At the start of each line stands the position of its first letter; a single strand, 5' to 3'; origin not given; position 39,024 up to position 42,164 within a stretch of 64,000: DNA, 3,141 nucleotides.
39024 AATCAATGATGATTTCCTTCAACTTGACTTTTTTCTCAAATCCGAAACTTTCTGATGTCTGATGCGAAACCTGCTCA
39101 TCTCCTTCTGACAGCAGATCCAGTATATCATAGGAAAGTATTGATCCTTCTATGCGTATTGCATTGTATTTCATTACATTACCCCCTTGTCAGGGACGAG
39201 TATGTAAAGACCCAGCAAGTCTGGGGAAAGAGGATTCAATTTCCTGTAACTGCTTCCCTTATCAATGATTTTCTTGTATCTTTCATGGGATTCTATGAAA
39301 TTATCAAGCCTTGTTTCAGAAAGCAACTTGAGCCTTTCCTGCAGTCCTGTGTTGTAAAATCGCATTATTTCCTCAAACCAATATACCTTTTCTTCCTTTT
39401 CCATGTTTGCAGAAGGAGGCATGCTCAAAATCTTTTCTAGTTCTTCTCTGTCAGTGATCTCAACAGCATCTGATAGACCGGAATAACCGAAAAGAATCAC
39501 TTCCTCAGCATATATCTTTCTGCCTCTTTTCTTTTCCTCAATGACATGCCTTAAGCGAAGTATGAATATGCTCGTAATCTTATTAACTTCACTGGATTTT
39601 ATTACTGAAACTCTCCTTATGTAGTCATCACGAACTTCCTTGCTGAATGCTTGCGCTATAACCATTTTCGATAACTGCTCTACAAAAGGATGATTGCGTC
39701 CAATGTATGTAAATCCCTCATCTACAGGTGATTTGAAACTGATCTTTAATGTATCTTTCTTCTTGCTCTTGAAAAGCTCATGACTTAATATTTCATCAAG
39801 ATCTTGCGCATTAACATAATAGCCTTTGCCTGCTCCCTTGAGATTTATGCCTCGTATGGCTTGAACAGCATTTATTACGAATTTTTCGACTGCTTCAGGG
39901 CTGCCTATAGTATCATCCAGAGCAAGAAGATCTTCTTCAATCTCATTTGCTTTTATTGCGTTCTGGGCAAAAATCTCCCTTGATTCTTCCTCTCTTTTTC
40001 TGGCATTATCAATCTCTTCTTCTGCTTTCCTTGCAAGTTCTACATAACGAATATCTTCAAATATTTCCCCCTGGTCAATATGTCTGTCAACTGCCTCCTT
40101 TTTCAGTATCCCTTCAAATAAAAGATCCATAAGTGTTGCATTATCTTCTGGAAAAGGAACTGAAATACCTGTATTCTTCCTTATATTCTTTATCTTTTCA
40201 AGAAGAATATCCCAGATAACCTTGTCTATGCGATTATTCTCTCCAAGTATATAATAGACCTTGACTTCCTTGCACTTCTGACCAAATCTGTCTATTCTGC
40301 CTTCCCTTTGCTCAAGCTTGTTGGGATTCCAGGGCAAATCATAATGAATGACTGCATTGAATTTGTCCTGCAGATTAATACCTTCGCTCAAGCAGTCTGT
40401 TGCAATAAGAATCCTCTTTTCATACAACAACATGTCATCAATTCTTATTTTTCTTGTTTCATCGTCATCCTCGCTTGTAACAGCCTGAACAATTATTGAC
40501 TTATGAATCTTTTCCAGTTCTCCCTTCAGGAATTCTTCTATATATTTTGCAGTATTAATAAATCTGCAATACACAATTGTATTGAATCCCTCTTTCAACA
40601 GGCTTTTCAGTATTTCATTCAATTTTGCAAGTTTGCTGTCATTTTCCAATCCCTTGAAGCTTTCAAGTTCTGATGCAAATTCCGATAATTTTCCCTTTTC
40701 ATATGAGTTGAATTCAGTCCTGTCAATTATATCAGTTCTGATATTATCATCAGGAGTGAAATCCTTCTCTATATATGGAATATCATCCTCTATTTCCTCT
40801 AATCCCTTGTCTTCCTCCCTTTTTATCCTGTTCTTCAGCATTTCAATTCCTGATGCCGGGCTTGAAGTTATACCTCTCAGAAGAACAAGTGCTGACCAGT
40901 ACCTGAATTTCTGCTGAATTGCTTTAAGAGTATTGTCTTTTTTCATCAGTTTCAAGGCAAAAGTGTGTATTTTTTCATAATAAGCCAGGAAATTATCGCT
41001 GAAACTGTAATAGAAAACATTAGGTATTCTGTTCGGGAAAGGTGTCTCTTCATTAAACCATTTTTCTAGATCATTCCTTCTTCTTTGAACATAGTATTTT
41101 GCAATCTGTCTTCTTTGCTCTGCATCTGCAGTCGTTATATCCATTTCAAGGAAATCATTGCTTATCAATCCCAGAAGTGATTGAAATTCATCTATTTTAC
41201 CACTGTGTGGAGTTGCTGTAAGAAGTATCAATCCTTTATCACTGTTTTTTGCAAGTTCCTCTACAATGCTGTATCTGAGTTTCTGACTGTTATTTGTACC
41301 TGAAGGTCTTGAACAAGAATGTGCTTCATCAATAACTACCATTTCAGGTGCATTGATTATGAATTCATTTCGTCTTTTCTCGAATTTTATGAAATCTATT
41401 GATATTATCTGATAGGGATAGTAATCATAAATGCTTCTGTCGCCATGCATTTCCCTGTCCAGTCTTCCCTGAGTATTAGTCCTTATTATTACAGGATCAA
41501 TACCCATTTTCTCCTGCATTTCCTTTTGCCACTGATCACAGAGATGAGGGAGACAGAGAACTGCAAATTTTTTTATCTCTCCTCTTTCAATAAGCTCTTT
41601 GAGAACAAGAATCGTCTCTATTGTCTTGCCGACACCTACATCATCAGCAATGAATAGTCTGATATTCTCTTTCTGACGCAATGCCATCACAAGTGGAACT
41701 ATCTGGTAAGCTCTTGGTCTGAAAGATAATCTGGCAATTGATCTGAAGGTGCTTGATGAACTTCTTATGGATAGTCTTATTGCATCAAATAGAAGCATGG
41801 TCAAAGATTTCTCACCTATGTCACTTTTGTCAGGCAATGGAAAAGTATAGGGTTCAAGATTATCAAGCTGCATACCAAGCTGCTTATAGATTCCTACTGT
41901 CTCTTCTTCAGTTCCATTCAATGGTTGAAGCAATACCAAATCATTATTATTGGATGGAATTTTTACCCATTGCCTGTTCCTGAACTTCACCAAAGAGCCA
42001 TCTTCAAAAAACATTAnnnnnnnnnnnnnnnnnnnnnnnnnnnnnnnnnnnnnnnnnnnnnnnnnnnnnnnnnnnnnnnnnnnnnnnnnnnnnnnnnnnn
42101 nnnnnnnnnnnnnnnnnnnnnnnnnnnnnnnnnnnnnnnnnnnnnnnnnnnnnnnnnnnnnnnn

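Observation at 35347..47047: Atypical class-1-like DISARM operon with helicase, DUF1998-like region and nuclease fused in one polypeptide, and no PLD gene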

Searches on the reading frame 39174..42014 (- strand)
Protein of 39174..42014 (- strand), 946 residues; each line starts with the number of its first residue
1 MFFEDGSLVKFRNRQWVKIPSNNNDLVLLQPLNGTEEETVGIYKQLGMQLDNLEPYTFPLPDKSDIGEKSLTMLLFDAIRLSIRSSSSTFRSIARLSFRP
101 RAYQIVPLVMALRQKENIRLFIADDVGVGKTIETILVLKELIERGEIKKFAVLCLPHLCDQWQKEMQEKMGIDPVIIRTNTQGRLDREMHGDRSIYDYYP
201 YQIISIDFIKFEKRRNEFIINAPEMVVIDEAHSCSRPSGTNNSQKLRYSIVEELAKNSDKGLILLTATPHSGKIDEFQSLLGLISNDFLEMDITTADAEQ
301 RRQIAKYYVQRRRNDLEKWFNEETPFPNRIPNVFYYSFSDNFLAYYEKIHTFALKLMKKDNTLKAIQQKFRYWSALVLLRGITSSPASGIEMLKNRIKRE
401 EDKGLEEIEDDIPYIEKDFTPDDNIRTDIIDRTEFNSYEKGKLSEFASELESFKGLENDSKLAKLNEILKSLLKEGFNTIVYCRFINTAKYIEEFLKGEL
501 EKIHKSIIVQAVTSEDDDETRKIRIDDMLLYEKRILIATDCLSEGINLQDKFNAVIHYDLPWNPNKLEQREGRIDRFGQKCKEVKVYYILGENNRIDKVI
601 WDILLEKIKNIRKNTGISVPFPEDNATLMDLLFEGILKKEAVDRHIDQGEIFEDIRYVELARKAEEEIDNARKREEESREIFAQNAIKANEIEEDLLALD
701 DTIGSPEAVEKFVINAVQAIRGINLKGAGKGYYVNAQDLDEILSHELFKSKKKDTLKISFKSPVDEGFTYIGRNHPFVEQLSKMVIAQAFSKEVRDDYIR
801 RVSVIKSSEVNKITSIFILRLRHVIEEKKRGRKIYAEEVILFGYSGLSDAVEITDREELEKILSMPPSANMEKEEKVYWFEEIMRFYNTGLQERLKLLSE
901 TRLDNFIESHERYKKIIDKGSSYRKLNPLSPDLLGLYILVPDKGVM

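Call 3: search_protein_families(library=pfam, proteins=[window:39174-42014:-], max_evalue=0.01)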
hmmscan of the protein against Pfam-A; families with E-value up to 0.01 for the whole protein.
window:39174-42014:- (946 aa): 4 families
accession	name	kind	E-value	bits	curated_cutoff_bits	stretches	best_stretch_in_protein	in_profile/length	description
PF00271.37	Helicase_C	-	4e-17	62.9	23.5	1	462-578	3-110/110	Helicase conserved C-terminal domain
PF00176.29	SNF2-rel_dom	-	2.1e-15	57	24.9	1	109-290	9-184/290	SNF2-related domain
PF04851.21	ResIII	-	1.6e-10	41.6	22.5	1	99-270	3-163/164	Type III restriction enzyme, res subunit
PF00270.35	DEAD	-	6.6e-07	29.7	26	1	119-275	16-165/167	DEAD/DEAH box helicase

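Call 4: search_protein_families(library=padloc, proteins=[window:39174-42014:-], max_evalue=0.01)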
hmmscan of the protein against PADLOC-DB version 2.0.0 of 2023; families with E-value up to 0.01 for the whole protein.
window:39174-42014:- (946 aa): 50 families (the best 25 are shown)
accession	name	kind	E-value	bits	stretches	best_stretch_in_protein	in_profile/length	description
PDLC02853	DpdE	-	9.2e-142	472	1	3-847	5-877/985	DpdE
PDLC02621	DrmD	-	1.2e-79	266.7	1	5-874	15-905/1040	DrmD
PDLC02572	DrmA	-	7.5e-53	177.7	1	71-812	88-848/1043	DrmA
PDLC02500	BrxHI|BrxHII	-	3.1e-52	176.2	1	99-656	90-653/933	BrxHI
PDLC02504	BrxHI|BrxHII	-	7.1e-52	174.5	1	74-734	84-727/971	BrxHII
PDLC00659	HmaA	-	1.2e-50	170.4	2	99-403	104-401/1176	SNF2 helicase / DEAD-box helicase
PDLC02633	DrmD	-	2.4e-49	166.1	2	91-340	117-370/839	DrmD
PDLC02632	DrmD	-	7.4e-44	148.3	1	92-592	116-639/662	DrmD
PDLC02620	DrmD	-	2e-43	146.5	1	88-667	88-672/1060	DrmD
PDLC02840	DpdE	-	1.9e-39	133.7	2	119-289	178-322/1091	DpdE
PDLC02619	DrmD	-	6e-39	131.8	2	525-609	482-564/872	DrmD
PDLC02623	DrmD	-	2e-36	123.2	2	438-647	488-692/1040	DrmD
PDLC02634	DrmD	-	1.1e-35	120.7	2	81-460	73-439/900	DrmD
PDLC02193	PLD_Helicase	-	6.9e-34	115.1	2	342-610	578-829/905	-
PDLC02843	DpdE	-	3.9e-32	109.1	2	448-590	538-681/1091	DpdE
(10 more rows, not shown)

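Call 7: search_protein_families(library=ncbifam, proteins=[window:39174-42014:-], max_evalue=0.01)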
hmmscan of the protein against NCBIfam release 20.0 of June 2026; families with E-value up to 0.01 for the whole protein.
window:39174-42014:- (946 aa): 17 families
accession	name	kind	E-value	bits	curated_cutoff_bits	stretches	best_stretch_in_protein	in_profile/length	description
NF038317.1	DISARM_DrmD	equivalog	6.2e-89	299.6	610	1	4-903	3-920/1021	DISARM system SNF2-like helicase DrmD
NF041062.1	DpdE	equivalog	9.1e-49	166.2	500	2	119-288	172-316/1048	protein DpdE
NF042964.1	phospholipD_antiphage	equivalog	4.2e-47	161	1100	2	300-613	522-824/895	phospholipase D-like domain-containing anti-phage protein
NF038318.1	DISARM_DrmD_b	equivalog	1.2e-37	129.6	950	1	90-609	20-561/868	DISARM system SNF2-like helicase DrmD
NF003426.0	PRK04914.1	equivalog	4.6e-37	127.7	576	2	114-306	167-354/959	RNA polymerase-associated protein RapA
NF058637.1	helic_SCO1167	equivalog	1.1e-11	43.6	1200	1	459-605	762-900/932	SCO1167/SCO6262 family helicase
TIGR04095.1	dnd_restrict_1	equivalog_domain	1.3e-11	44.2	600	2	459-582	262-388/451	DNA phosphorothioation system restriction enzyme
NF041790.1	anti-phage_ZorD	equivalog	2e-09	36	1500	1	479-588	925-1034/1035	type I Zorya anti-phage system protein ZorD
TIGR01389.1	recQ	equivalog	1.3e-07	30.5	640.2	1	412-587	163-328/591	DNA helicase RecQ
NF008394.0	PRK11192.1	equivalog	8.1e-07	28.2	507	1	459-584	232-348/441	ATP-dependent RNA helicase SrmB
TIGR01587.1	cas3_core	equivalog_domain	1.3e-06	27.8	102.45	1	443-594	190-339/358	CRISPR-associated helicase Cas3'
NF008744.0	PRK11776.1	equivalog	1.5e-05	23.8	524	1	453-587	221-346/460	ATP-dependent RNA helicase DbpA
NF008279.0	PRK11057.1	equivalog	3.2e-05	22.6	1015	1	410-587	173-340/608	ATP-dependent DNA helicase RecQ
TIGR00614.1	recQ_fam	subfamily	0.00018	20.4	219.8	1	420-613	171-355/470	RecQ family ATP-dependent DNA helicase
NF053711.1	RNA_heli_RhlE1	exception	0.00028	19.7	750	1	484-584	249-345/434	RNA helicase RhlE1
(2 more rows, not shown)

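Call 86: search_solved_structures(query=window:39174-42014:-, max_evalue=1e-8)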
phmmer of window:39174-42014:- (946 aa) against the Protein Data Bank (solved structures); distinct sequences matched with E-value up to 1e-8: 10.
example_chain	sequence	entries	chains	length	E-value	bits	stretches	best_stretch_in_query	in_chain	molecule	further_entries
8so8_A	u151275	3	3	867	2.2e-19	72.4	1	114-289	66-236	RNA polymerase-associated protein RapA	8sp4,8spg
6bog_A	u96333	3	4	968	2.9e-19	72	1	113-289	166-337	RNA polymerase-associated protein RapA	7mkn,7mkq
7m8e_F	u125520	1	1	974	3e-19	71.9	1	113-289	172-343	RNA polymerase-associated protein RapA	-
4s20_K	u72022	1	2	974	4.1e-19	71.5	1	113-283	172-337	RNA polymerase-associated protein RapA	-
8t0l_F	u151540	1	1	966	7e-19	70.7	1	112-289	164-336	RNA polymerase-associated protein RapA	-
1z63_A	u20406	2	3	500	4.1e-14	54.9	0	456-593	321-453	Helicase of the snf2/rad54 family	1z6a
6pwf_K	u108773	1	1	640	1.9e-11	46.1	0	98-288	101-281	chromatin remodeling factor ISWI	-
6fhs_G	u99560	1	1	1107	3.8e-09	38.5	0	458-594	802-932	Ino80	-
8oo7_G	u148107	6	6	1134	4.1e-09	38.4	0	458-594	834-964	Chromatin-remodeling ATPase Ino80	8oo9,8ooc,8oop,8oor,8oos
8atf_G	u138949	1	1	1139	4.1e-09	38.4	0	458-594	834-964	Ino80 ATPase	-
